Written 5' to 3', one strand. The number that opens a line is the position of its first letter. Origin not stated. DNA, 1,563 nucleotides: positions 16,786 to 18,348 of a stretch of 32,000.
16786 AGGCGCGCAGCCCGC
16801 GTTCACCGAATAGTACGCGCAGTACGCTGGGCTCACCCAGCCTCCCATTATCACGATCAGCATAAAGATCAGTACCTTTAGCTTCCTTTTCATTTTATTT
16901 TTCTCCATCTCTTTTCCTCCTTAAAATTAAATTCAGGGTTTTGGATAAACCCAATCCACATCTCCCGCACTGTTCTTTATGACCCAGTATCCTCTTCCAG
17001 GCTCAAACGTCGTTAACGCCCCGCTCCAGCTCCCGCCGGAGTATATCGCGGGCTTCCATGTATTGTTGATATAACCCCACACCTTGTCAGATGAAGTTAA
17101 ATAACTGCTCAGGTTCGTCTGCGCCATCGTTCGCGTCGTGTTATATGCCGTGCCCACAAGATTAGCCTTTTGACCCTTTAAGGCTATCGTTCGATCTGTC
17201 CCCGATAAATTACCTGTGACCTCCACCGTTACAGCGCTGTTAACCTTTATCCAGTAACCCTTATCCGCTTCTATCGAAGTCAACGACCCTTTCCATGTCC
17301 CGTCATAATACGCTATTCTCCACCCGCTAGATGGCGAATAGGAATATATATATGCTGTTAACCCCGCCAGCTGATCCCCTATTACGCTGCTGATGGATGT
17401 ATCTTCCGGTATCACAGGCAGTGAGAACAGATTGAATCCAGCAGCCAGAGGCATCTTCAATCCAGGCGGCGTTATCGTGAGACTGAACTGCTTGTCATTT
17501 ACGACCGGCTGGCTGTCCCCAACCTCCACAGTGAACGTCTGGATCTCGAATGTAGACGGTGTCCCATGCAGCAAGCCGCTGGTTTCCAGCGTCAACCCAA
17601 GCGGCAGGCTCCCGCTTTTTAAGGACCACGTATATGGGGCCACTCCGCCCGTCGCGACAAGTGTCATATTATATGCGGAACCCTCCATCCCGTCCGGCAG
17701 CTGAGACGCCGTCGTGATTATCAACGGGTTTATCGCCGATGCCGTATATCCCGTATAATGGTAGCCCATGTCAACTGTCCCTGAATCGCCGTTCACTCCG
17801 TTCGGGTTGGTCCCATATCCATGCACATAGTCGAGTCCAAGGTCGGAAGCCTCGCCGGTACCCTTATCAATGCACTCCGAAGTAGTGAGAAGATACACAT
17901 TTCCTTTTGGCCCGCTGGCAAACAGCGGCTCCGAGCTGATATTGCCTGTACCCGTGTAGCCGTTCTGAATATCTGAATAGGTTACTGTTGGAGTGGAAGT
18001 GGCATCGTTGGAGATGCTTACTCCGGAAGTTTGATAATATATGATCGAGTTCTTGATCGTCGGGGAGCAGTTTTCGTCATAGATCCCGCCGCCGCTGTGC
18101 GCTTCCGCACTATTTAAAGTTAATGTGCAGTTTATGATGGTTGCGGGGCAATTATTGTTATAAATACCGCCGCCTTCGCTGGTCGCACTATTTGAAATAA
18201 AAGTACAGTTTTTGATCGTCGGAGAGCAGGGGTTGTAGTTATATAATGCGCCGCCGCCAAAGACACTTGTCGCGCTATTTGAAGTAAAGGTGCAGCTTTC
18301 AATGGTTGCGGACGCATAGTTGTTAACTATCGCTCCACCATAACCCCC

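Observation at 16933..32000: Giant (more than 15 kb, more than 5,000 aa) modular beta-helix surface gene with an unusual eight-module architecture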

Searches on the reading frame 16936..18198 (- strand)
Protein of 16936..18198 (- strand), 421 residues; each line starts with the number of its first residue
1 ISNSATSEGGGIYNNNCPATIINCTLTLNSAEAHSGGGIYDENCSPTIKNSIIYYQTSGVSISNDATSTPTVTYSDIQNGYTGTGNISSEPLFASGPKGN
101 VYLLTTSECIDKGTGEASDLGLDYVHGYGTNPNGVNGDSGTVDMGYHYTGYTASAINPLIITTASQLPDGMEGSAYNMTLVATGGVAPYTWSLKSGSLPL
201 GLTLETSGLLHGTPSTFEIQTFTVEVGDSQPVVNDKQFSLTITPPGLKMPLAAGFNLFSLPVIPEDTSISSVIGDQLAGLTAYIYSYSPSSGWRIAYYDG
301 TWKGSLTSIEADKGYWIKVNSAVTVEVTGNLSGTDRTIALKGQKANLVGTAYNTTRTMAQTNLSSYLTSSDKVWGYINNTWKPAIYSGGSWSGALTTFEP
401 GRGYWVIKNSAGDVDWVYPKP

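Call 61: find_related_loci(query=window:16936-18198:-, collection=metagenome_contigs, flank=10000)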
Query window:16936-18198:- (421 aa) in metagenome_contigs; peptide patterns used: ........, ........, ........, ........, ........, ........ (x = any residue, [..] = any of these).
60 stretches matched a pattern; 6 encode a relative of the query (tblastn E <= 1e-3); 6 distinct loci.
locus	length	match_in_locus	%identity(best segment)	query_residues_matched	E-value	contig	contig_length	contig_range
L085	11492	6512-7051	65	238-421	2e-70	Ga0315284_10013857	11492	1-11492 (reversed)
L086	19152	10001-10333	40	3-117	3e-15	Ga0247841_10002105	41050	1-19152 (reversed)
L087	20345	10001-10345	38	17-118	3e-11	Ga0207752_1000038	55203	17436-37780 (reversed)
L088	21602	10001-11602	31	1-111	3e-8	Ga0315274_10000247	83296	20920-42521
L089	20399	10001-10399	32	48-178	1e-6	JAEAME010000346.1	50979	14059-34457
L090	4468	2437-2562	51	11-53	3e-5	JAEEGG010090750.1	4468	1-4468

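Call 63: search_protein_families(library=pfam, proteins=[L085:2-7054:+], max_evalue=0.001)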
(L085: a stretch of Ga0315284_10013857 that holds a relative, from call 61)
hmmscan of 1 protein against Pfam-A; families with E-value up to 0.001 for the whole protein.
L085:2-7054:+ (2351 aa): 6 families
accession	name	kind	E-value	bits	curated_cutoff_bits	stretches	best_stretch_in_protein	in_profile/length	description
PF13570.13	Beta-prop_ACSF4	-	2e-208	691.8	133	11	1785-1996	39-251/329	Beta-alanine-activating enzyme, beta-propeller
PF13360.13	PQQ_2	-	3.6e-118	393.8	27.6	9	1857-2071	2-225/233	Outer membrane protein assembly factor BamB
PF25292.1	Beta-prop_CGLA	-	2.9e-24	86.6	26.8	1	80-177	6-108/316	Lambda-carrageenase beta-propeller domain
PF13385.13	Laminin_G_3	-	3.6e-19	69.8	27.6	1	370-535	3-151/151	Concanavalin A-like lectin/glucanases superfamily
PF20067.5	SSL_N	-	1.1e-09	38.4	18.9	0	2049-2067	27-45/46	Strictosidine synthase-like, N-terminal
PF17957.7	Big_7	-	1.9e-07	32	24.1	0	549-581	1-33/70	Bacterial Ig domain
